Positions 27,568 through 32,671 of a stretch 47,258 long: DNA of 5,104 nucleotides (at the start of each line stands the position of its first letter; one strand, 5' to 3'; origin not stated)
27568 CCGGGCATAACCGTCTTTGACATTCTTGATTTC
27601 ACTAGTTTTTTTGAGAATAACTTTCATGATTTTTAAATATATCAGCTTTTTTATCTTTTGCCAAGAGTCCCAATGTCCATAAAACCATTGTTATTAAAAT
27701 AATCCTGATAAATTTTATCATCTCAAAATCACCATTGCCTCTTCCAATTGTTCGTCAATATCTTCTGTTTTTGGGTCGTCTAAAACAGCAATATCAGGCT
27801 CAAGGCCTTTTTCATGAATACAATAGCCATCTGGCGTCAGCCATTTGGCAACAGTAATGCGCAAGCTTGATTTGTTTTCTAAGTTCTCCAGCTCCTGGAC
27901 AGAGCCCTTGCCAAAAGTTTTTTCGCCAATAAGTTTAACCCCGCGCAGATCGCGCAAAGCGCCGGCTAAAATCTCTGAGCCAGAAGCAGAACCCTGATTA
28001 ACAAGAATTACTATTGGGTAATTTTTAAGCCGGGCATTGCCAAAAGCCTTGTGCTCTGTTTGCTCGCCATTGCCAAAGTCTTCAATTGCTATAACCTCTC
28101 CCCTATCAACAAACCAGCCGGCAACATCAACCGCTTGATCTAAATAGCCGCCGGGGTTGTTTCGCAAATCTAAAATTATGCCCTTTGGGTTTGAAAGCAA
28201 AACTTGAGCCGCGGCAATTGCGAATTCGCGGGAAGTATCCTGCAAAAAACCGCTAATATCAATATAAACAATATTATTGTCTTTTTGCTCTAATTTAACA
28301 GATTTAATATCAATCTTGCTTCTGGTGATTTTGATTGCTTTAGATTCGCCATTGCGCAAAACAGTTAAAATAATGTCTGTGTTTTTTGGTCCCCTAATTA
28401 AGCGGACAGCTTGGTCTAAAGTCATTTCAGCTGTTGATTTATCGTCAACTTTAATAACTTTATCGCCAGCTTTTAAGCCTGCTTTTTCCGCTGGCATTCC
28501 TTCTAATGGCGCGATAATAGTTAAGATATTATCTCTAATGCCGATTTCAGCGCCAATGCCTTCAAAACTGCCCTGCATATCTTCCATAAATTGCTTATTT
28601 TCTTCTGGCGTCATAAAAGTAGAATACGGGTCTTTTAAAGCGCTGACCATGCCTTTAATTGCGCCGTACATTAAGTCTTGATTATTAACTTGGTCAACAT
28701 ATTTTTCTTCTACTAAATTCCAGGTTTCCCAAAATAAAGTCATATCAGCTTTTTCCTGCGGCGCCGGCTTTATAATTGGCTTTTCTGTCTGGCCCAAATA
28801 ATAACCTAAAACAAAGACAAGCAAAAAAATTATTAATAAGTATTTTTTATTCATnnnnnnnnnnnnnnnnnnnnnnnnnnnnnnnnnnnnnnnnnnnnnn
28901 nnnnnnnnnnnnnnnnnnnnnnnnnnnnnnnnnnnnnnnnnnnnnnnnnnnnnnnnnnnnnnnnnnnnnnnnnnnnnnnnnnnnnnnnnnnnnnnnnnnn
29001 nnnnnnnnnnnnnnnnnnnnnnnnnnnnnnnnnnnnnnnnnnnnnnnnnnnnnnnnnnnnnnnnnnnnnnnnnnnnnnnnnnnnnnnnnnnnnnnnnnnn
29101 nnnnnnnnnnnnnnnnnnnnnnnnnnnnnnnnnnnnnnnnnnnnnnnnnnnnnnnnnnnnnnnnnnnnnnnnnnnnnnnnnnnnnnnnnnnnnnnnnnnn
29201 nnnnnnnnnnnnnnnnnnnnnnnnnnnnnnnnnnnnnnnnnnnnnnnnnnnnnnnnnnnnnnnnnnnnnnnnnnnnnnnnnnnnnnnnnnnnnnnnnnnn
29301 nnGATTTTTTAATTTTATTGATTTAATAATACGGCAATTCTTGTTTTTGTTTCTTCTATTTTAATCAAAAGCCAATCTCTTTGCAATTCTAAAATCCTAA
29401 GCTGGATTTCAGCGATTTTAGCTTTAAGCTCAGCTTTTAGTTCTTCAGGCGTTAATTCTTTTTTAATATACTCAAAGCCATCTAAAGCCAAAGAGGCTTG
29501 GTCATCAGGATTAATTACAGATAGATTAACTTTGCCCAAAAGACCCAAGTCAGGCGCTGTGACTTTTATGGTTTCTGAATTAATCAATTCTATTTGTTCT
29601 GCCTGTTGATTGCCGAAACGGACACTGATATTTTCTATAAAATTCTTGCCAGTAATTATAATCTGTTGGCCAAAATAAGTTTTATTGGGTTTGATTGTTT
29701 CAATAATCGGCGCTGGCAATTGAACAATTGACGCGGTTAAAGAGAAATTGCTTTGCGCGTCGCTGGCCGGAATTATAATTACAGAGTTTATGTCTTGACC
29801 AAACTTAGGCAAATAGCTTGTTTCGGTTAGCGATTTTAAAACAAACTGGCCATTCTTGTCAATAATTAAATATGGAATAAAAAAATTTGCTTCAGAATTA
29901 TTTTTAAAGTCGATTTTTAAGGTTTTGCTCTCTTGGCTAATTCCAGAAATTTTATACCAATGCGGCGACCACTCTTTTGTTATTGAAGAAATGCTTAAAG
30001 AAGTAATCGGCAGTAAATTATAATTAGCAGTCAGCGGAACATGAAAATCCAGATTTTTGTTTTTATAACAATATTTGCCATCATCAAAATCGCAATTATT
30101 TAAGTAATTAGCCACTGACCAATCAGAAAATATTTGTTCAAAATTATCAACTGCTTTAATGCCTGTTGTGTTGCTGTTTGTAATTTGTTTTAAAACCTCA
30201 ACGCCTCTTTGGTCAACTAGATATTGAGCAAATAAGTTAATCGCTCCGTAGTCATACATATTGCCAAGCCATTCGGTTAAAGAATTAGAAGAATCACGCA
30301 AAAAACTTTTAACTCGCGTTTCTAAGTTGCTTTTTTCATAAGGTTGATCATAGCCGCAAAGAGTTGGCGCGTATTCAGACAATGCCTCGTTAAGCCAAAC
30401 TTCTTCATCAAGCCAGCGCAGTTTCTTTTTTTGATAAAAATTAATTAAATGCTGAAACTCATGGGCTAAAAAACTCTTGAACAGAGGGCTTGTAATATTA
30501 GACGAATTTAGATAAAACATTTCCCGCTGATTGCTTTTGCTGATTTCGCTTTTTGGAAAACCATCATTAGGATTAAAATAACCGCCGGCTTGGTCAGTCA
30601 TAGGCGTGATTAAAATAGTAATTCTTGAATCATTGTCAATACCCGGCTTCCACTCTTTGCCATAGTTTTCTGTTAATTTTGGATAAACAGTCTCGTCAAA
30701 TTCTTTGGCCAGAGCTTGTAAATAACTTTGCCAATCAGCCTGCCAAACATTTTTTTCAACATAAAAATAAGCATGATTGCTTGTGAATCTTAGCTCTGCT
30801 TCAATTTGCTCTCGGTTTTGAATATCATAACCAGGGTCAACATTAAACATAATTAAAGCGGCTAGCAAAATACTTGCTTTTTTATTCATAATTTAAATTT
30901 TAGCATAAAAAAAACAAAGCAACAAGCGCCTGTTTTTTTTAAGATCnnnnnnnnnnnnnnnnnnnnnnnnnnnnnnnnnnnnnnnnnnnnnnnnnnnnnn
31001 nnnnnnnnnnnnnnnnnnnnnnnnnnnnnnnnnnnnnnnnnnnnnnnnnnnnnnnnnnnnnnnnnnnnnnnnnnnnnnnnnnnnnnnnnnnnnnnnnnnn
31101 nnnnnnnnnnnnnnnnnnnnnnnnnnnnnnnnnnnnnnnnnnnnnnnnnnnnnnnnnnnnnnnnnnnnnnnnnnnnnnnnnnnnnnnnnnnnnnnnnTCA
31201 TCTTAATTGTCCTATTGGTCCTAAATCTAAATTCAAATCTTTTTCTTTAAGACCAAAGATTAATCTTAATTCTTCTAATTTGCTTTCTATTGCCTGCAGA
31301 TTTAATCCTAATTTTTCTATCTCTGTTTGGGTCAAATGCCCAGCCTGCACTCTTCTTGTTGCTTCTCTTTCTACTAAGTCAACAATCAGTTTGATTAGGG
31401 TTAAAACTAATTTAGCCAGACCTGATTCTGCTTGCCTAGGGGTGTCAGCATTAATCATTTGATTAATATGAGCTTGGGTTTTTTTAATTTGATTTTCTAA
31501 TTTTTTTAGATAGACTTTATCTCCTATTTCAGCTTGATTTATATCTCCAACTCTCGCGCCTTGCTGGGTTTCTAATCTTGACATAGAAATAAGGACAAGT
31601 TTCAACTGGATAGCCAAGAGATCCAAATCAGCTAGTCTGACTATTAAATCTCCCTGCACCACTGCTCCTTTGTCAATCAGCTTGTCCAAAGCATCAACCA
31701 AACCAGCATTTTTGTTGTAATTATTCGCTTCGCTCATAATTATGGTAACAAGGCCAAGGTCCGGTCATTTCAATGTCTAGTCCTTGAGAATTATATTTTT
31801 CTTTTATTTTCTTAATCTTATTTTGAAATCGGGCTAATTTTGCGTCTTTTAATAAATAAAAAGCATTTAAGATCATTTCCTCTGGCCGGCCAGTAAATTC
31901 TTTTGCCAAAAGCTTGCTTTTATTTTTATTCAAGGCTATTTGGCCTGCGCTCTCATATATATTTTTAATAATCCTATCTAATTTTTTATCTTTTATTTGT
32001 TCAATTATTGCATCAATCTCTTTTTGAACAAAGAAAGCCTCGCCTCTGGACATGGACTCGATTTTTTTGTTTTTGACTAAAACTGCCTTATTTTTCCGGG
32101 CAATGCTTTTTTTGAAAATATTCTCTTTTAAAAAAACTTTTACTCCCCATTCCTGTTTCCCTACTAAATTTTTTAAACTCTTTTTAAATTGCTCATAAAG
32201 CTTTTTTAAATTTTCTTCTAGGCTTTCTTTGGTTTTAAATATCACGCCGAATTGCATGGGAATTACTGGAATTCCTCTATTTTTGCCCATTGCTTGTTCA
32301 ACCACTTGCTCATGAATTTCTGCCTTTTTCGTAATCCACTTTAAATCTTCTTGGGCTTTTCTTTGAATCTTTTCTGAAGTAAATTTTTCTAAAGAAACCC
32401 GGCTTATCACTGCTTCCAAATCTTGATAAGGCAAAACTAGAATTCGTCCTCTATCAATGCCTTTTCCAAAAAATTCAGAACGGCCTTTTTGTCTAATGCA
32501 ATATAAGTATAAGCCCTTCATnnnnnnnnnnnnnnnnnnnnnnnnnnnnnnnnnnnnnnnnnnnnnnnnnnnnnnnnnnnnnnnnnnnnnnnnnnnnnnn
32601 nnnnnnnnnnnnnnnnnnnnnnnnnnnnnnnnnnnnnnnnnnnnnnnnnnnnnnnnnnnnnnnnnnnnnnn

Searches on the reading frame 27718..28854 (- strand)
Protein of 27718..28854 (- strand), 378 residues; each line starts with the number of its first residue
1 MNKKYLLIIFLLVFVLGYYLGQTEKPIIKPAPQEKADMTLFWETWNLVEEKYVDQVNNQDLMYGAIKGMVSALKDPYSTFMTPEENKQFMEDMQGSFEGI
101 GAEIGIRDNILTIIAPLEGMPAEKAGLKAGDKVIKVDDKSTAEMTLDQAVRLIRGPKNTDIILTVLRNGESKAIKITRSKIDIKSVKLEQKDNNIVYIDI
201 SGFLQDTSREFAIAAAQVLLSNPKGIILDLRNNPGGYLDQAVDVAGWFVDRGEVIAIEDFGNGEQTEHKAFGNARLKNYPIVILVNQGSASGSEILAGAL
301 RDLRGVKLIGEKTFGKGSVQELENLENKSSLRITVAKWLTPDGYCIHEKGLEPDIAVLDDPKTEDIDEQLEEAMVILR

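Call 86: search_protein_families(library=pfam, proteins=[window:27718-28854:-], max_evalue=0.00001)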
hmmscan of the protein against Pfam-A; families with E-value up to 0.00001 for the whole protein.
window:27718-28854:- (378 aa): 5 families
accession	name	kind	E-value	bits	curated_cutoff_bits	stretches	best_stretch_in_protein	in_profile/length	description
PF03572.23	Peptidase_S41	-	7.8e-47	159.4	24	1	194-357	1-165/165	Peptidase family S41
PF22694.1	CtpB_N-like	-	3.4e-14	53.5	27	1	34-83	34-83/85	Activating protease CtpB N-terminal domain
PF17820.7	PDZ_6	-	9.7e-14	51.3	27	1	115-167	4-54/54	PDZ domain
PF00595.29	PDZ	-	7.1e-11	42.8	23.2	1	98-165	10-80/81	PDZ domain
PF13180.12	PDZ_2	-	6.8e-08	33.1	27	1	100-176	3-78/80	PDZ domain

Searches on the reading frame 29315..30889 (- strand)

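Call 86: search_protein_families(library=pfam, proteins=[window:29315-30889:-], max_evalue=0.00001)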
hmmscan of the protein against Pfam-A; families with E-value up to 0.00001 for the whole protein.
window:29315-30889:- (524 aa): 1 family
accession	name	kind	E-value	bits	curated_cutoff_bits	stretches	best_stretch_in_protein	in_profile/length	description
PF01833.30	TIG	-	3.5e-12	46.6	20.9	1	394-474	1-84/84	IPT/TIG domain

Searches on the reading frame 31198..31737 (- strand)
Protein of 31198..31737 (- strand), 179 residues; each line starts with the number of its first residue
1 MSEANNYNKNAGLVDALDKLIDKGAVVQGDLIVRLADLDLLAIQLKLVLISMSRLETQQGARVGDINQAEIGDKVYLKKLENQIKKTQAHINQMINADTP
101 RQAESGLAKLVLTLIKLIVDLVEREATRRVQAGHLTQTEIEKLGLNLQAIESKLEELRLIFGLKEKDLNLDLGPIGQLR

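Call 86: search_protein_families(library=pfam, proteins=[window:31198-31737:-], max_evalue=0.00001)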
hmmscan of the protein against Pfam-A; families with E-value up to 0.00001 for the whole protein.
window:31198-31737:- (179 aa): 2 families
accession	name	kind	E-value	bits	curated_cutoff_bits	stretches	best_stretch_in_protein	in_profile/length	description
PF05121.17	GvpK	-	2.4e-26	92.1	25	1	99-178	5-84/85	Gas vesicle protein K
PF00741.23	Gas_vesicle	-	4e-10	40.1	25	1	13-49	2-38/39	Gas vesicle protein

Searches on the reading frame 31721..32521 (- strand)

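Call 86: search_protein_families(library=pfam, proteins=[window:31721-32521:-], max_evalue=0.00001)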
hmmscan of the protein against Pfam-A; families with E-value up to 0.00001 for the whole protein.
window:31721-32521:- (266 aa): 1 family
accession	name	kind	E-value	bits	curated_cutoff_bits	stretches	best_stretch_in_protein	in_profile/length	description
PF06386.16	GvpL_GvpF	-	2.1e-50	172.5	23.6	1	3-260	1-242/245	Gas vesicle synthesis protein GvpL/GvpF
